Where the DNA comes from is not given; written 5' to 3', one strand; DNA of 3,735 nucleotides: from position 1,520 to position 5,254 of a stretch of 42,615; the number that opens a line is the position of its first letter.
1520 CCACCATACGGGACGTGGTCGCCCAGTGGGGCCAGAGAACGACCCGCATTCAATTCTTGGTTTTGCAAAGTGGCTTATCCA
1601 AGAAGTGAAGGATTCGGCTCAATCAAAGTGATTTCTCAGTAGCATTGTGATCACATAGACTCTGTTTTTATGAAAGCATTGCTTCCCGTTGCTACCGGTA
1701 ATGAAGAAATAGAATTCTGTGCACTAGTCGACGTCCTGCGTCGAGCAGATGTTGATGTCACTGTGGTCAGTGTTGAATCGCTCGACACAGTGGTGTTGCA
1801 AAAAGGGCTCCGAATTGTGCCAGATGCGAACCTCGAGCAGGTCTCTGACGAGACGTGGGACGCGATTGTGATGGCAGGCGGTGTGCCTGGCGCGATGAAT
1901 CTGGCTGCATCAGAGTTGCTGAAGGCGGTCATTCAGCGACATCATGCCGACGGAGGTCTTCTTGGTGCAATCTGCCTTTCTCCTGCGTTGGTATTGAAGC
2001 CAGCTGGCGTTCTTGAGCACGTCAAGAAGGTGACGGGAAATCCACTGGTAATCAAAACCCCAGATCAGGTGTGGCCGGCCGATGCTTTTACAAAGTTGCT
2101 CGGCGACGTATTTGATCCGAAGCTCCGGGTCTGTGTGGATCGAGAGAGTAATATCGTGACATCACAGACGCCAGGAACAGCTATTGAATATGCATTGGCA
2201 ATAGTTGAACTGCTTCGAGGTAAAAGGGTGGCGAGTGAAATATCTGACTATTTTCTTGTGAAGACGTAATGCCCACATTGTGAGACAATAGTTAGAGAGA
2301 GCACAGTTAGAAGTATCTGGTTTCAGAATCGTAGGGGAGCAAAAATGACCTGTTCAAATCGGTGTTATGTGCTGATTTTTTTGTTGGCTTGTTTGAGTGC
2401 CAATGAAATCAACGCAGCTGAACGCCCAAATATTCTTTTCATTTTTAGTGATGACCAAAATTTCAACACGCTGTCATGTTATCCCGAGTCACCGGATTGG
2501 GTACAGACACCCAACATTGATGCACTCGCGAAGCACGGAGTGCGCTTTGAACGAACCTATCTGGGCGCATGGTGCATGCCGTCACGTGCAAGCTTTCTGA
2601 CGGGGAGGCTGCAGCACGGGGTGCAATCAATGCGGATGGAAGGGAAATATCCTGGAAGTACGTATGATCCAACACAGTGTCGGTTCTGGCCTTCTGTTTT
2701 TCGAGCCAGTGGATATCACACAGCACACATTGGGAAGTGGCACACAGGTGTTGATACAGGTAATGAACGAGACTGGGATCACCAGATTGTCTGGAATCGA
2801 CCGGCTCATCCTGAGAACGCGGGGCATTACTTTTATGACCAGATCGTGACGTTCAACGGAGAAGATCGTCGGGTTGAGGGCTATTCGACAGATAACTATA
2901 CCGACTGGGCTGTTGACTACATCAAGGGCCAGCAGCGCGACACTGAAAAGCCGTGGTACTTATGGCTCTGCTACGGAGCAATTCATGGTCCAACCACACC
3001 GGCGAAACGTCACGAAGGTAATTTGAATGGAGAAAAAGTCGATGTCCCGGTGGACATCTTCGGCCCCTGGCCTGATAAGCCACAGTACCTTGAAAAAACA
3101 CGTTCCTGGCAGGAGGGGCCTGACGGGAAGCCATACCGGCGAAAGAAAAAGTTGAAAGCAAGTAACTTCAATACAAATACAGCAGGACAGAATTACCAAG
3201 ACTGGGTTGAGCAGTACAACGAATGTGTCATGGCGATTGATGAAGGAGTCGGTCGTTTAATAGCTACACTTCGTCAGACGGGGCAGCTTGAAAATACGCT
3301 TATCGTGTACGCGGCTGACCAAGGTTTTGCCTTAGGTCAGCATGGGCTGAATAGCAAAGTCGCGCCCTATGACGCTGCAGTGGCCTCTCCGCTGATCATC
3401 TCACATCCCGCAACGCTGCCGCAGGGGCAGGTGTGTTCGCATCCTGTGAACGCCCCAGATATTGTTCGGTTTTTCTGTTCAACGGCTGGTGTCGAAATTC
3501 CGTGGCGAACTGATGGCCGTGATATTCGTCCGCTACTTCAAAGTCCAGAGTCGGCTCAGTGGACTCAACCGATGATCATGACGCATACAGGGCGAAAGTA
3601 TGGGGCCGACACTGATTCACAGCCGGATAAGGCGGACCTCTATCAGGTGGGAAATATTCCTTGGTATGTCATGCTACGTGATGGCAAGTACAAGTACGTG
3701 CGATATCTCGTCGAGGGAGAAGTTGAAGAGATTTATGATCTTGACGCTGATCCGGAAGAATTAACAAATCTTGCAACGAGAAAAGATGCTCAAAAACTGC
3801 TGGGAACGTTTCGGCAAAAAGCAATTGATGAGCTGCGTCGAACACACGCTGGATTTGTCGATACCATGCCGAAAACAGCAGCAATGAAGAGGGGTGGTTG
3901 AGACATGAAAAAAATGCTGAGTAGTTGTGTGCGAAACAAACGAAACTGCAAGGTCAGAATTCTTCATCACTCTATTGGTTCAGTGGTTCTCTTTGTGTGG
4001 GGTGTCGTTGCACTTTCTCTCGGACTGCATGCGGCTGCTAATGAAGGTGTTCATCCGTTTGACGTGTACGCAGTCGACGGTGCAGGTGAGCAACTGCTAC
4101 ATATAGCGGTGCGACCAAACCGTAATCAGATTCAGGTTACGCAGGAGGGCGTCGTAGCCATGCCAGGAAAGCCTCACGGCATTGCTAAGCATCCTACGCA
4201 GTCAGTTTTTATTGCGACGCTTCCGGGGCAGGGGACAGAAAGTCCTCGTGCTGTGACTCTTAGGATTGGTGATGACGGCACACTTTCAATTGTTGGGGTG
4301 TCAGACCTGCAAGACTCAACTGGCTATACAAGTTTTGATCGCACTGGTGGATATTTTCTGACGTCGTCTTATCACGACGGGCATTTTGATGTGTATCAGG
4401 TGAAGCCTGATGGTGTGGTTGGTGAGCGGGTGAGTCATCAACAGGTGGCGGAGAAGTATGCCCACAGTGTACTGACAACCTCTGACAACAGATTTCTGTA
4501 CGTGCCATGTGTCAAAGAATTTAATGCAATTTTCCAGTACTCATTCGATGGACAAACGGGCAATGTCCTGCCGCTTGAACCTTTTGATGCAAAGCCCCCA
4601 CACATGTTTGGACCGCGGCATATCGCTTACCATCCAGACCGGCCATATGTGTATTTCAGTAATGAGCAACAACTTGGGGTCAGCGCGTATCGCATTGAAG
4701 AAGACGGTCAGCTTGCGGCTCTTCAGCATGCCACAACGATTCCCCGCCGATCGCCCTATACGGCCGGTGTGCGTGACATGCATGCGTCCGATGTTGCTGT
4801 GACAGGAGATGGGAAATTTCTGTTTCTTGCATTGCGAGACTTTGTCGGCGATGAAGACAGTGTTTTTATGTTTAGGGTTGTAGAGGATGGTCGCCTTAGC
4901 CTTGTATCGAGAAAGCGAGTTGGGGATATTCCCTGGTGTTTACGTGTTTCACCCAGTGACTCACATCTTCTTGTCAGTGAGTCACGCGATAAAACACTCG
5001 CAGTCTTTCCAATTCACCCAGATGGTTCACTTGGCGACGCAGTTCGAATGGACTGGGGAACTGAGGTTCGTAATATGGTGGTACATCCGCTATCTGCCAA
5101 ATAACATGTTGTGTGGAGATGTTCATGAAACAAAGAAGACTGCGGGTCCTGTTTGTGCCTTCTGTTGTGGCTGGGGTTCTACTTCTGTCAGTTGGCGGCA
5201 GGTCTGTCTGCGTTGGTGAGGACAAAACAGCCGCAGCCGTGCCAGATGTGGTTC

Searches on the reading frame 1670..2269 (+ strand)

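Call 10: search_protein_families(library=pfam, proteins=[window:1670-2269:+], max_evalue=0.001)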
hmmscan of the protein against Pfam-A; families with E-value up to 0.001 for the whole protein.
window:1670-2269:+ (199 aa): 1 family
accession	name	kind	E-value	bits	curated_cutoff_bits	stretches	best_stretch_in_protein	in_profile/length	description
PF01965.30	DJ-1_PfpI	-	2.5e-33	115.6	26.6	1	1-180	1-164/165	DJ-1/PfpI family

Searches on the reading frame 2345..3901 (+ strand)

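Call 10: search_protein_families(library=pfam, proteins=[window:2345-3901:+], max_evalue=0.001)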
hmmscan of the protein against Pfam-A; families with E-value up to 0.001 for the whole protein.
window:2345-3901:+ (518 aa): 3 families
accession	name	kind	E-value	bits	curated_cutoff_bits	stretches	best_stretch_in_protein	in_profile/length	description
PF00884.28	Sulfatase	-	4.5e-40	138.3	25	1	28-382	1-300/301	Sulfatase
PF16347.10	SGSH_C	-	1.9e-15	57.8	29.3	1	331-492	1-147/154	N-sulphoglucosamine sulphohydrolase, C-terminal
PF01663.27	Phosphodiest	-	4.4e-07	30.3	23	1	54-331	19-224/342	Type I phosphodiesterase / nucleotide pyrophosphatase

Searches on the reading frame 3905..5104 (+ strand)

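Call 10: search_protein_families(library=pfam, proteins=[window:3905-5104:+], max_evalue=0.001)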
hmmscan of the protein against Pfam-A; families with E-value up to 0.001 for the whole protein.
window:3905-5104:+ (399 aa): 1 family
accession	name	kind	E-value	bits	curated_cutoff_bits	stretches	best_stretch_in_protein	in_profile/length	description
PF10282.15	Lactonase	-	4.4e-40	138.4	21.7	1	59-375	10-326/344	Lactonase, 7-bladed beta-propeller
